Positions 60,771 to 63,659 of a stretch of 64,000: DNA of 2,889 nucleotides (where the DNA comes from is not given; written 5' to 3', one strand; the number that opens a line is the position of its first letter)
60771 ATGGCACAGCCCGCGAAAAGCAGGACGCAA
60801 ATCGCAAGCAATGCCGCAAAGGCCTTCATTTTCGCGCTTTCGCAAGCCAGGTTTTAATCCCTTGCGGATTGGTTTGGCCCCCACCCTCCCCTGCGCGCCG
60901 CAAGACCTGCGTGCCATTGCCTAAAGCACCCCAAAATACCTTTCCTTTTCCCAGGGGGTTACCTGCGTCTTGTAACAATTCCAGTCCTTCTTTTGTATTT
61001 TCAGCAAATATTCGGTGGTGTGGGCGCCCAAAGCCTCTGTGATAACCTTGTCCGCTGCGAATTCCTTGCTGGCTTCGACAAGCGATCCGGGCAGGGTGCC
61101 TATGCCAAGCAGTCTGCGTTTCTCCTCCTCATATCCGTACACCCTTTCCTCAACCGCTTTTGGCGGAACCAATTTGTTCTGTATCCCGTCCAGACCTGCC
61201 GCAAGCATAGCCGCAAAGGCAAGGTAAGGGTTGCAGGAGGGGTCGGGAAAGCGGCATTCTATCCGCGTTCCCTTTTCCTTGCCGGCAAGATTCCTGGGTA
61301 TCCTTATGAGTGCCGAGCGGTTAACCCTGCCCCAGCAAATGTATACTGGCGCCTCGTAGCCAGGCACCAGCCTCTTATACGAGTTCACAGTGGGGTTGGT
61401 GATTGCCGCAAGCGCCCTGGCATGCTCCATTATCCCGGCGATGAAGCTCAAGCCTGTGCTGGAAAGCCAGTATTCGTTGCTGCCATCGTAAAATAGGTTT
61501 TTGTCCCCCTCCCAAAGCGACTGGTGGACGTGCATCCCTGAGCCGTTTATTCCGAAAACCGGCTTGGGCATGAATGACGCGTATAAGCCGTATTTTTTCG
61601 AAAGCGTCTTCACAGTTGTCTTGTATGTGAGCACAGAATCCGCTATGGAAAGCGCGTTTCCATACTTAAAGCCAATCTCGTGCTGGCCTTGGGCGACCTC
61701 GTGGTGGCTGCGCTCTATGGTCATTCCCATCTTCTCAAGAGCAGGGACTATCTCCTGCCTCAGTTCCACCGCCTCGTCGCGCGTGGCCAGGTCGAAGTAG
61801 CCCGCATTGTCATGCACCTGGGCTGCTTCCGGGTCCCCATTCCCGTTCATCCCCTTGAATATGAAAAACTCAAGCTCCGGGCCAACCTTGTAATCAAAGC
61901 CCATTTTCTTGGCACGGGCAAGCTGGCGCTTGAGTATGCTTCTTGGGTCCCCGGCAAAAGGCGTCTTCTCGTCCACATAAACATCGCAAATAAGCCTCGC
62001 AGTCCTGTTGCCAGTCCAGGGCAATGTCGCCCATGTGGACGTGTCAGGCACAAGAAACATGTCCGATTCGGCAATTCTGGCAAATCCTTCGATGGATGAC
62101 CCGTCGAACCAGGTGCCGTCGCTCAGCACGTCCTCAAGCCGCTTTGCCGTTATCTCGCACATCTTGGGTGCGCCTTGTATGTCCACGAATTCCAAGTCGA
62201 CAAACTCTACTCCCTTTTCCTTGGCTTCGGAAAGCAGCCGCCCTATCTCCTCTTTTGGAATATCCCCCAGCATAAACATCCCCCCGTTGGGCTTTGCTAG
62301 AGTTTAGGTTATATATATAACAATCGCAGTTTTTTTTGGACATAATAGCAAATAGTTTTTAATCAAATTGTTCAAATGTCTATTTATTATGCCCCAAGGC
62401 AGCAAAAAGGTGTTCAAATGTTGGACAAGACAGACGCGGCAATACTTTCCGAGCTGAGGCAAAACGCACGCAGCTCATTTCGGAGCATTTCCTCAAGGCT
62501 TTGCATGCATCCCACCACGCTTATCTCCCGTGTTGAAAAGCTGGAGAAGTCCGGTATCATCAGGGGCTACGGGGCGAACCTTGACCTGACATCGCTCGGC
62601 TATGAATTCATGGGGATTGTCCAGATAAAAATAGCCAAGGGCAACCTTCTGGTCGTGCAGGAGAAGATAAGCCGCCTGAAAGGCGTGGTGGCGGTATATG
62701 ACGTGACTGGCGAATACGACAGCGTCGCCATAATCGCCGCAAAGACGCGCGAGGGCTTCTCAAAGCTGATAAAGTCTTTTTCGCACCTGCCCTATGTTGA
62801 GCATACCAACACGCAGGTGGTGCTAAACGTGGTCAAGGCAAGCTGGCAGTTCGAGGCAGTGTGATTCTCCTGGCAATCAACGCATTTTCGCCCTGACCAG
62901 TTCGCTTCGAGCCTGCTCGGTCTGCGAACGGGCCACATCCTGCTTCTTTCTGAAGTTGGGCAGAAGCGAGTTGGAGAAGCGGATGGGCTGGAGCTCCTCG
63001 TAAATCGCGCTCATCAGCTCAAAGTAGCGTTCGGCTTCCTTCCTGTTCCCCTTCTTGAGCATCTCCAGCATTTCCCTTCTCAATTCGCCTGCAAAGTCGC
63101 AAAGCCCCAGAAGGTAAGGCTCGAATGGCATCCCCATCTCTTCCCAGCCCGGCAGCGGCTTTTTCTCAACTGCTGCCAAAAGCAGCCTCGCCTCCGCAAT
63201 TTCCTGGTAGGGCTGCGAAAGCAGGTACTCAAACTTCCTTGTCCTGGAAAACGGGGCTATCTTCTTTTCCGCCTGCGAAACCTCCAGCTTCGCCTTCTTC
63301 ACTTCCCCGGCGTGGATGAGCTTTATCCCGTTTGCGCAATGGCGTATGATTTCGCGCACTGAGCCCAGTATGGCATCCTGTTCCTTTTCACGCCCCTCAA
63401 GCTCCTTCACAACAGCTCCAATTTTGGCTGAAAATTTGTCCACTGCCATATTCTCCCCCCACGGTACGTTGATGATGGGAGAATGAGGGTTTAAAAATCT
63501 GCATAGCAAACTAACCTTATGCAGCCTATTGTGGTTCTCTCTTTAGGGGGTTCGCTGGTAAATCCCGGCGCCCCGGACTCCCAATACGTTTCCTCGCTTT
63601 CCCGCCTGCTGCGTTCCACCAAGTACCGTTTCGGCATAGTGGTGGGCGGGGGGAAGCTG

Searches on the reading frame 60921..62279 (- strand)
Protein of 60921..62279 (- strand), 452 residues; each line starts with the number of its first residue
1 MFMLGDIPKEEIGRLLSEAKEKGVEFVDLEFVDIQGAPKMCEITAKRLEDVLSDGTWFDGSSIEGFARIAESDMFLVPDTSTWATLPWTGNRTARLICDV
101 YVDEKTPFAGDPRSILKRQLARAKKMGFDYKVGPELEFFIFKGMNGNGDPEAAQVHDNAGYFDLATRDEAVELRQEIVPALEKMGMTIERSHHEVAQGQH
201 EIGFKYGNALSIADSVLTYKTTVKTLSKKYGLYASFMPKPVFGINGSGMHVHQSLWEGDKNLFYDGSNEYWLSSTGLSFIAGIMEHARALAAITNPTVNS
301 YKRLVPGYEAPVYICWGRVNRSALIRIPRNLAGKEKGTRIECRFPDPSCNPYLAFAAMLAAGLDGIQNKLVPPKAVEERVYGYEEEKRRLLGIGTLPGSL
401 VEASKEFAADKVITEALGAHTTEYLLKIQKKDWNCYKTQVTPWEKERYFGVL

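Call 44: search_protein_families(library=pfam, proteins=[window:60921-62279:-], max_evalue=0.0001)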
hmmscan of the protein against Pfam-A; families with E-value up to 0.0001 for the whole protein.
window:60921-62279:- (452 aa): 2 families
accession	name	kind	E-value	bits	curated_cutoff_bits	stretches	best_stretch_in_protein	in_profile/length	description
PF00120.29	Gln-synt_C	-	2.9e-132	441.4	24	1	110-448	2-344/344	Glutamine synthetase, catalytic domain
PF03951.24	Gln-synt_N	-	5.8e-30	103.2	33.4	1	24-101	2-80/82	Glutamine synthetase, beta-Grasp domain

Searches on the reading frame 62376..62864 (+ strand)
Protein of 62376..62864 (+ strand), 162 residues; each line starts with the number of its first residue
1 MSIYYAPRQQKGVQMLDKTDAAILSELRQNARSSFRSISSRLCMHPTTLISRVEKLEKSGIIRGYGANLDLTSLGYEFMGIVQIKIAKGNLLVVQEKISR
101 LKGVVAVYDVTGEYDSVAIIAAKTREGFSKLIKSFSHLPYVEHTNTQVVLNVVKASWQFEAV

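Call 44: search_protein_families(library=pfam, proteins=[window:62376-62864:+], max_evalue=0.0001)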
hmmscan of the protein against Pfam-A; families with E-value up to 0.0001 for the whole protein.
window:62376-62864:+ (162 aa): 3 families
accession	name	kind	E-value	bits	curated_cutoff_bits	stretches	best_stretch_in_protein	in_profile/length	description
PF01037.27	AsnC_trans_reg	-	1.2e-12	48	25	1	82-151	1-72/73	Lrp/AsnC ligand binding domain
PF13404.12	HTH_AsnC-type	-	2.4e-10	40.5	27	1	16-57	1-42/42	AsnC-type helix-turn-helix domain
PF13412.12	HTH_24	-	2.9e-10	40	21.9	1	16-63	1-48/48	Winged helix-turn-helix DNA-binding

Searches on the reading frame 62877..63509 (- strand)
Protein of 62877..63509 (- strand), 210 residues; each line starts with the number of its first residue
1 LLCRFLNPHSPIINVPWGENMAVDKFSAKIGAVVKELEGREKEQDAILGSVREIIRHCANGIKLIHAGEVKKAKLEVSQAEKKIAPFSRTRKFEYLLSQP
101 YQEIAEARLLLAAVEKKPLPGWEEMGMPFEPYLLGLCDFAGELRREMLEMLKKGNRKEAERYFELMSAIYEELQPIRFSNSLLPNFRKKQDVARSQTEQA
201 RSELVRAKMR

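Call 44: search_protein_families(library=pfam, proteins=[window:62877-63509:-], max_evalue=0.0001)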
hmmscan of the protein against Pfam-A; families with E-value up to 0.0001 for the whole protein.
window:62877-63509:- (210 aa): 1 family
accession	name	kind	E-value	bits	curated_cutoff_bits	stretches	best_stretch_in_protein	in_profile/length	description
PF01997.21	Translin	-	4.5e-08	33.7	25.9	1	93-196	72-190/205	Translin family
